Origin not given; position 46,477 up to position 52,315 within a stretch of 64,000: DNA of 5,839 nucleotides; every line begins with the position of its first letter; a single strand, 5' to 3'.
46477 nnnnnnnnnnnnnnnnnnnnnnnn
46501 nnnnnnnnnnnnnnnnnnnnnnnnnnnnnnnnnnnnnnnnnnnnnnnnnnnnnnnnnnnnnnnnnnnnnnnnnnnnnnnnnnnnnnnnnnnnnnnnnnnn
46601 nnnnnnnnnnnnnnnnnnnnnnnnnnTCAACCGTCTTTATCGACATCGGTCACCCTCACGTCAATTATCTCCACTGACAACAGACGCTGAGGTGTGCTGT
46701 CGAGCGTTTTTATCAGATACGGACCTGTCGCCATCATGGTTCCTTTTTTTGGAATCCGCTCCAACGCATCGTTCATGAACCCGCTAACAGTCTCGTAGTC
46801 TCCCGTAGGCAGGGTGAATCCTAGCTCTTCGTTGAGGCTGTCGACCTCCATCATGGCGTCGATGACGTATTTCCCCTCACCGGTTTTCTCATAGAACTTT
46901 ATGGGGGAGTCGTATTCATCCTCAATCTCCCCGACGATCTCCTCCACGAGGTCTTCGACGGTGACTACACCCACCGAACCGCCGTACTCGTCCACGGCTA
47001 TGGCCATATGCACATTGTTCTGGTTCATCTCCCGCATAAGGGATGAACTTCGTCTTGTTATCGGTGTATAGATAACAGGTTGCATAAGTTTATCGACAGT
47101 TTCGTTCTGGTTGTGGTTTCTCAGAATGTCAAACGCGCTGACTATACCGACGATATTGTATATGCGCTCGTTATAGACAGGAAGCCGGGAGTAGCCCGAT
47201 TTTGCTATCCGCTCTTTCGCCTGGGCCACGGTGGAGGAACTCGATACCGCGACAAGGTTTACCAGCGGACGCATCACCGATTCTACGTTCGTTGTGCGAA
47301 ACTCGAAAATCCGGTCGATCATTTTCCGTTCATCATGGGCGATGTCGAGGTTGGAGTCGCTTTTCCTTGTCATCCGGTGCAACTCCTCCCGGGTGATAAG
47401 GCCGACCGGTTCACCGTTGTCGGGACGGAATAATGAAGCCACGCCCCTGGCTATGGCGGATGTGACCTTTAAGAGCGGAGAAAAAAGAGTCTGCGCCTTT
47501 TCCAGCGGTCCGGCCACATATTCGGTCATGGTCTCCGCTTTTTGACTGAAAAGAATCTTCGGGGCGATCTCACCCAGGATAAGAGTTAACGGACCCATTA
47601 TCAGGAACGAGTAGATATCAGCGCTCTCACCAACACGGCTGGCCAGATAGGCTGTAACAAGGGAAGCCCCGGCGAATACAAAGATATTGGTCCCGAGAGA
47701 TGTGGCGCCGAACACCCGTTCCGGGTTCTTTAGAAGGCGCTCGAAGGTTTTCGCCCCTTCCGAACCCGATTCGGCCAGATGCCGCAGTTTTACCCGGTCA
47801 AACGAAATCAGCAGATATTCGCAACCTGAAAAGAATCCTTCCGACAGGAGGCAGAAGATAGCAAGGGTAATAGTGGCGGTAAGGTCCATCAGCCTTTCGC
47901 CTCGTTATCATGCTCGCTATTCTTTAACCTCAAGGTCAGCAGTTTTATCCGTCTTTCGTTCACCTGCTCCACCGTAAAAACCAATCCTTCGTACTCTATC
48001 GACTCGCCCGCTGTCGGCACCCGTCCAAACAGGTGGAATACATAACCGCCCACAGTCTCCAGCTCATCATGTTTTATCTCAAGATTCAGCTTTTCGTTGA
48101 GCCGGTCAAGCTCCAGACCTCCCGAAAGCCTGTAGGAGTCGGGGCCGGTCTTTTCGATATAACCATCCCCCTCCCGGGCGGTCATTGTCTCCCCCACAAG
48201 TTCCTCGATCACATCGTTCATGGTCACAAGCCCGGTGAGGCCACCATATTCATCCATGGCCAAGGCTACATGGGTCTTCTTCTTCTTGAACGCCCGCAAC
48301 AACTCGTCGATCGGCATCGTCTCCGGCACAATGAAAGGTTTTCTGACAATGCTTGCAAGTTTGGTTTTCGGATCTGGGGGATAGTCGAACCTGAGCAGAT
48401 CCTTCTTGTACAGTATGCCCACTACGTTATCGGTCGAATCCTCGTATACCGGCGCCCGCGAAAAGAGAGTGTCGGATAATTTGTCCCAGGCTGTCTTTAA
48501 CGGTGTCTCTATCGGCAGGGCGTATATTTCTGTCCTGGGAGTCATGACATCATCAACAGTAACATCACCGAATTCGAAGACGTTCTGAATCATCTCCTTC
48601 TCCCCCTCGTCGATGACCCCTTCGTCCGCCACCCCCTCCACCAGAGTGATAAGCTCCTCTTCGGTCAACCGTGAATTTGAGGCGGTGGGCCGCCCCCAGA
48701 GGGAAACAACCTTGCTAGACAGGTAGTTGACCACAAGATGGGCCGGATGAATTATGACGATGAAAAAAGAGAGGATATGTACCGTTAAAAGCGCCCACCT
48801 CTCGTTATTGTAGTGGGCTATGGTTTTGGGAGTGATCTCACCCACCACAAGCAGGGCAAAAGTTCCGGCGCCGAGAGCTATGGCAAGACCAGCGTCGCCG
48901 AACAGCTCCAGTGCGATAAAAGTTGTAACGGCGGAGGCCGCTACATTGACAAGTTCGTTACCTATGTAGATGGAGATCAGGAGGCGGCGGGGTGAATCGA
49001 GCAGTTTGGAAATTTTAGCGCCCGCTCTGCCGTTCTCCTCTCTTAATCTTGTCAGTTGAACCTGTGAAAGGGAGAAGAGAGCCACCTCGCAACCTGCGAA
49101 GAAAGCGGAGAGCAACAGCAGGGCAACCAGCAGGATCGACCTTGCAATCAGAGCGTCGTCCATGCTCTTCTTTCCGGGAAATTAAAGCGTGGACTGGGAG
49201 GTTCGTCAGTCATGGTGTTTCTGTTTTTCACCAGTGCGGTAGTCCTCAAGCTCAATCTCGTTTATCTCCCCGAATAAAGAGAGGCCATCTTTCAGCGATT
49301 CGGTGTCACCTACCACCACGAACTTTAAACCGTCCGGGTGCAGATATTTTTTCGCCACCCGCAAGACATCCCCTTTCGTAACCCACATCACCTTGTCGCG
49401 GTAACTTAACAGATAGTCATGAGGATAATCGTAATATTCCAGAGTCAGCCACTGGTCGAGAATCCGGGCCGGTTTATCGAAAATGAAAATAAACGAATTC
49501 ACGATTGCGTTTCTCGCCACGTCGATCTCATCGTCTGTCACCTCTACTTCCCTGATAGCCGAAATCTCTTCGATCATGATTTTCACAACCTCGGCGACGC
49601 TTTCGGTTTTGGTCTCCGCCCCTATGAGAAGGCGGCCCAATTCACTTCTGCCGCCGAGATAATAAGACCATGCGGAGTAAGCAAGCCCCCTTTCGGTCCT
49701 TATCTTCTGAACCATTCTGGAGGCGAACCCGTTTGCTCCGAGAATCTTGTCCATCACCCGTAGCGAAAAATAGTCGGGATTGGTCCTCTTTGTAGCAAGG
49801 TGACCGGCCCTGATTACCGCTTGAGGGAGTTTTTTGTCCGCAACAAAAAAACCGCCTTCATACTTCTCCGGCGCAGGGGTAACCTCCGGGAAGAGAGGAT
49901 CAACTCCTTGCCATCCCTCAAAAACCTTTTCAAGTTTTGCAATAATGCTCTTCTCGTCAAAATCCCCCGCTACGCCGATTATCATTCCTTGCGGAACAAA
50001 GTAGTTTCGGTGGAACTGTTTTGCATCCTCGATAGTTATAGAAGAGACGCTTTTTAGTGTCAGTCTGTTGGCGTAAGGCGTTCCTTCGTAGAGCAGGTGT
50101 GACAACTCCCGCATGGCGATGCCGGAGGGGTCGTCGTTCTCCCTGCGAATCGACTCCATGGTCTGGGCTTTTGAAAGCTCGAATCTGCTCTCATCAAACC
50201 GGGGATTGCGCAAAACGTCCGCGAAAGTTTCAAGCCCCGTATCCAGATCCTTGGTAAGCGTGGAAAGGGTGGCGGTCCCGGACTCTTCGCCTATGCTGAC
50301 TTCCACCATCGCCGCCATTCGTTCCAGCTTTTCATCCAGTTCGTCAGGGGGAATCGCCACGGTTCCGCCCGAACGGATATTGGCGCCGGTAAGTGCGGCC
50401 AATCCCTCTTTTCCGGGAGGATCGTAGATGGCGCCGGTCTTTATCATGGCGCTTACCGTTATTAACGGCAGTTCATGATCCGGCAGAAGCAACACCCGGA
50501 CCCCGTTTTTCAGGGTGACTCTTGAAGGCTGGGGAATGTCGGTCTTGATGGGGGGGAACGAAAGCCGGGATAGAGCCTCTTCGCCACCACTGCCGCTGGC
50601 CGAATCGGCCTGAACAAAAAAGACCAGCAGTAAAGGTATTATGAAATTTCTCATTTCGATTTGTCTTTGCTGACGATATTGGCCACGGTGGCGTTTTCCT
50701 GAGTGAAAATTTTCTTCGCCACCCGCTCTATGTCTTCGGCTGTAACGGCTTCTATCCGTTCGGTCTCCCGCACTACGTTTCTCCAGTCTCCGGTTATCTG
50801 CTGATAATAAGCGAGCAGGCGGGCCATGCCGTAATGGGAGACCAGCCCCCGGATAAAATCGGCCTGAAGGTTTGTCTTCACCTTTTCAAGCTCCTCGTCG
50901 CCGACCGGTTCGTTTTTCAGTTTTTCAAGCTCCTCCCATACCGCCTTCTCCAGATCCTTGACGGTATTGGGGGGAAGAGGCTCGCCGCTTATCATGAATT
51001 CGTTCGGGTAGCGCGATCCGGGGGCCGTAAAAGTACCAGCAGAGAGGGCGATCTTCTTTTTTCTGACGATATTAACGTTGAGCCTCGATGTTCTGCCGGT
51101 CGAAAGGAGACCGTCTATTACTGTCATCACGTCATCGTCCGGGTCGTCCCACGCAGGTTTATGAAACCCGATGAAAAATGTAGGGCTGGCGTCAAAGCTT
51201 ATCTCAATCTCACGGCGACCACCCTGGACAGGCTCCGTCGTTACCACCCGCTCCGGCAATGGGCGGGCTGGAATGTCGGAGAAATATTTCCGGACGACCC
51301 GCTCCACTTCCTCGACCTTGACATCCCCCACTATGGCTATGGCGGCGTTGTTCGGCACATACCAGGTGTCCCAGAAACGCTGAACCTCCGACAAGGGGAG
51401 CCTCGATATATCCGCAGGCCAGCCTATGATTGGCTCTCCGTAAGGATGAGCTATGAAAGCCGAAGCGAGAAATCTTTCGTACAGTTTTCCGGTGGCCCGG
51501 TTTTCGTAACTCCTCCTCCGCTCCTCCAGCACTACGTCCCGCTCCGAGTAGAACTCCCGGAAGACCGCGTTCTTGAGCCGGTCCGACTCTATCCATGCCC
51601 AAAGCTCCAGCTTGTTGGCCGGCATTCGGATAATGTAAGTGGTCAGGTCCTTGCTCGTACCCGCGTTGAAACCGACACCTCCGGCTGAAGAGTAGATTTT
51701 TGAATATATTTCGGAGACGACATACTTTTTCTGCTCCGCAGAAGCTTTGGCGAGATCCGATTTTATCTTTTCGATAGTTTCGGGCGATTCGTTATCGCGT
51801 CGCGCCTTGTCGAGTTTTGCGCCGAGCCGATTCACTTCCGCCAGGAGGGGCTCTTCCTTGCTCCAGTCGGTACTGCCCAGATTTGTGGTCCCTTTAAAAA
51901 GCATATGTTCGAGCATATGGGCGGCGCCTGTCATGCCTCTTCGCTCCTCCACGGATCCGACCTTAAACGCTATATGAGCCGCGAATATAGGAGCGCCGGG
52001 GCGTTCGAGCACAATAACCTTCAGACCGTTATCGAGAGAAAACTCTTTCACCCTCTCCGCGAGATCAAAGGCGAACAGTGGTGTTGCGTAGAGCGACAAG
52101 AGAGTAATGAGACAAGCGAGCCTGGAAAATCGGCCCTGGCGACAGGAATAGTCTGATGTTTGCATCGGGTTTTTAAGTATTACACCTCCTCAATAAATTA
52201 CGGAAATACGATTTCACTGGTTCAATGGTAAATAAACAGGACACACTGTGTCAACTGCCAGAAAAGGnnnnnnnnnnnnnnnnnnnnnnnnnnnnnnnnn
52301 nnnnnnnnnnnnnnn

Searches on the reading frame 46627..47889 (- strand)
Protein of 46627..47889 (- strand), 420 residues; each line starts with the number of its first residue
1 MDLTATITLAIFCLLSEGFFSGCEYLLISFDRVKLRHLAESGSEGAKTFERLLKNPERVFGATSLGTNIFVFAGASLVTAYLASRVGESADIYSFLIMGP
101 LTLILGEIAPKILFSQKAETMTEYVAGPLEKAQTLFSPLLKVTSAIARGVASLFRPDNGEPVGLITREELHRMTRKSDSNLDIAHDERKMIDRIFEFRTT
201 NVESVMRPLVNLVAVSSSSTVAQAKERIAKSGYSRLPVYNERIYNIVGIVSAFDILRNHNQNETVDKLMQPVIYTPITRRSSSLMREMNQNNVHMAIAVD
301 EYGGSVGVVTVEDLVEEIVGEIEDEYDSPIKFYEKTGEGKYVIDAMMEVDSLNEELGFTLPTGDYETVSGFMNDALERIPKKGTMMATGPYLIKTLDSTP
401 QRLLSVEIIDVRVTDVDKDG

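Call 16: search_protein_families(library=pfam, proteins=[window:46627-47889:-], max_evalue=0.00001)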
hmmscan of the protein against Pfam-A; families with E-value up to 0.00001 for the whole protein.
window:46627-47889:- (420 aa): 3 families
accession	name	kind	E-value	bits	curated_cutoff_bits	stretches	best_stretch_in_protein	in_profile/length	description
PF01595.25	CNNM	-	1.2e-34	120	28.4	1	9-187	2-181/181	Cyclin M transmembrane N-terminal domain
PF00571.33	CBS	-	5.6e-18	65.4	24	1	202-257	1-53/57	CBS domain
PF03471.22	CorC_HlyC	-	5.9e-15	55.5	27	1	335-408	2-77/81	Transporter associated domain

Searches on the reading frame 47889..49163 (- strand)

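Call 16: search_protein_families(library=pfam, proteins=[window:47889-49163:-], max_evalue=0.00001)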
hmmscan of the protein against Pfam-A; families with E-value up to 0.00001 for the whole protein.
window:47889-49163:- (424 aa): 3 families
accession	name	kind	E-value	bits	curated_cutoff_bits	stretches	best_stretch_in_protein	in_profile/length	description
PF01595.25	CNNM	-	3.2e-45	154.4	28.4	1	10-188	1-181/181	Cyclin M transmembrane N-terminal domain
PF03471.22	CorC_HlyC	-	1.5e-21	76.6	27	1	338-413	2-79/81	Transporter associated domain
PF00571.33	CBS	-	2e-18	66.9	24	2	272-323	4-56/57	CBS domain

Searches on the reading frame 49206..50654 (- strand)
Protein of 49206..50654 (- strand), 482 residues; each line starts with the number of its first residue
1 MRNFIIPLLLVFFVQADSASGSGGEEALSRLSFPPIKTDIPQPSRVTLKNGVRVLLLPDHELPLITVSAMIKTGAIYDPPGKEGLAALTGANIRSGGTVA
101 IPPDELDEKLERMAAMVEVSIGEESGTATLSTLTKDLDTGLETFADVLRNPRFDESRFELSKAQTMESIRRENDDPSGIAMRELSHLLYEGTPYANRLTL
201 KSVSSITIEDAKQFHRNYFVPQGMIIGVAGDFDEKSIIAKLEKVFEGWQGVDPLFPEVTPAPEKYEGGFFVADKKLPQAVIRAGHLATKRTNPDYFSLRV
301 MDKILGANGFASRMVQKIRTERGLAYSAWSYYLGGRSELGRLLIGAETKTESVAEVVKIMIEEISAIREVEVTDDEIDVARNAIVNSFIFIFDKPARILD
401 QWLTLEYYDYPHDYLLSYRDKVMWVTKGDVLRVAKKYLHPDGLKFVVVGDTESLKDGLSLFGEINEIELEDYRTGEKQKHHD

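Call 16: search_protein_families(library=pfam, proteins=[window:49206-50654:-], max_evalue=0.00001)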
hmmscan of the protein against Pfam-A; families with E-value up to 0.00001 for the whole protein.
window:49206-50654:- (482 aa): 2 families
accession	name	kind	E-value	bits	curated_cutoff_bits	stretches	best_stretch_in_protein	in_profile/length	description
PF05193.26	Peptidase_M16_C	-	1.6e-31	110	23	1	205-383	1-180/181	Peptidase M16 inactive domain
PF00675.25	Peptidase_M16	-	3.1e-12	47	22.3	1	56-198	4-145/149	Insulinase (Peptidase family M16)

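Call 79: search_protein_families(library=ncbifam, proteins=[window:49206-50654:-], max_evalue=1e-10)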
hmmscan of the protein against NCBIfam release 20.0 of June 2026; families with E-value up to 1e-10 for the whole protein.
window:49206-50654:- (482 aa): 1 family
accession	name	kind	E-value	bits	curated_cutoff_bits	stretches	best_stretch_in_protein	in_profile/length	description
NF047422.1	YfmF_fam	equivalog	4.4e-22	78.5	285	1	146-437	107-401/412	EF-P 5-aminopentanol modification-associated protein YfmF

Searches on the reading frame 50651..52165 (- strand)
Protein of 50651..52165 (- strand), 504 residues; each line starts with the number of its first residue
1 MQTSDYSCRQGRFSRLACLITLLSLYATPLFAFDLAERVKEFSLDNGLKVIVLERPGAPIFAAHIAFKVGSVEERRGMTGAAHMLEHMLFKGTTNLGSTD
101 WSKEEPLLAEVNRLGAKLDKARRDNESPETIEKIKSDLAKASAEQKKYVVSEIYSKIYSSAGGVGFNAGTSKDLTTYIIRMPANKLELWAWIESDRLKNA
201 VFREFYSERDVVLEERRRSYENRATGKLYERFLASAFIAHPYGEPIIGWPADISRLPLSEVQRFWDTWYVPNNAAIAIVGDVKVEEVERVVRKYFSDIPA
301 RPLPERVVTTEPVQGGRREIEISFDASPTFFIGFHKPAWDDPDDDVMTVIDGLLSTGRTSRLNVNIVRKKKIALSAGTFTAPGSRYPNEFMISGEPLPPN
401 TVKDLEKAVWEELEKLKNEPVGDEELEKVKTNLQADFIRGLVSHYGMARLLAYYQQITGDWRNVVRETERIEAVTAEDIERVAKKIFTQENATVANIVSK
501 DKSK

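Call 16: search_protein_families(library=pfam, proteins=[window:50651-52165:-], max_evalue=0.00001)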
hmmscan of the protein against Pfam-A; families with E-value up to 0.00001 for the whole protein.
window:50651-52165:- (504 aa): 2 families
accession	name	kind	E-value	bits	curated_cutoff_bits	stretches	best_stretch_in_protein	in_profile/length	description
PF05193.26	Peptidase_M16_C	-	7.2e-33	114.4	23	1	258-433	4-181/181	Peptidase M16 inactive domain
PF00675.25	Peptidase_M16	-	5.9e-13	49.4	22.3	1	50-98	2-50/149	Insulinase (Peptidase family M16)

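Call 42: find_related_loci(query=window:50651-52165:-, collection=metagenome_contigs, flank=10000)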
Query window:50651-52165:- (504 aa) in metagenome_contigs; peptide patterns used: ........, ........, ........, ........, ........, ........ (x = any residue, [..] = any of these).
600 stretches matched a pattern (row limit reached: there are more); 571 encode a relative of the query (tblastn E <= 1e-3); the best 80 are kept; 80 distinct loci.
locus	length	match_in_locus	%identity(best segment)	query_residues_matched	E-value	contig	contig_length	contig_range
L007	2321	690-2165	46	12-500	3e-159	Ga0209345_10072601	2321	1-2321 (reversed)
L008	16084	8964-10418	47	17-498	4e-145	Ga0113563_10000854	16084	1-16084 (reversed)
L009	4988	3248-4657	47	32-498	6e-138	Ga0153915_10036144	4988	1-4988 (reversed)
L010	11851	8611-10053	44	17-495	3e-136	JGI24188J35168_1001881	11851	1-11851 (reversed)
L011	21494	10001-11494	44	6-502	3e-134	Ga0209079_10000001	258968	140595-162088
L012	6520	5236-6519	48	32-459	4e-131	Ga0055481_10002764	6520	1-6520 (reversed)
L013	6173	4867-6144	47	13-436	2e-125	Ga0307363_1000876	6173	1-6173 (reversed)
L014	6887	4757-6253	37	10-502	6e-101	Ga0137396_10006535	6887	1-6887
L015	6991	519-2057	37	12-502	3e-100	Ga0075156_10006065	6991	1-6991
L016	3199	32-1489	38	16-494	2e-101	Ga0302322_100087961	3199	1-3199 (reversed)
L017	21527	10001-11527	36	16-503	4e-100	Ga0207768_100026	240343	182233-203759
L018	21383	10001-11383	33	38-501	9e-80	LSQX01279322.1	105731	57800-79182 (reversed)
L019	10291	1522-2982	34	39-500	2e-79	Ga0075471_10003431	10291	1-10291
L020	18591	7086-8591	34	19-495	6e-79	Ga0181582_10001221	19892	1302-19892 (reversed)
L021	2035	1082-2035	42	10-321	4e-82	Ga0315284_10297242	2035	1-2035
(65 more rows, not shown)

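Call 79: search_protein_families(library=ncbifam, proteins=[window:50651-52165:-], max_evalue=1e-10)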
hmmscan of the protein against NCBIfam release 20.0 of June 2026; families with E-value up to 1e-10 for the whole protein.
window:50651-52165:- (504 aa): 2 families
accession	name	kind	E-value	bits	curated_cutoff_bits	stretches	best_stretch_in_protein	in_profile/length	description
NF047421.1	YfmH_fam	equivalog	1.2e-17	64.2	250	1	213-500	136-424/425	EF-P 5-aminopentanol modification-associated protein YfmH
NF047422.1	YfmF_fam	equivalog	1.5e-14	53.7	285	1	213-487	131-402/412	EF-P 5-aminopentanol modification-associated protein YfmF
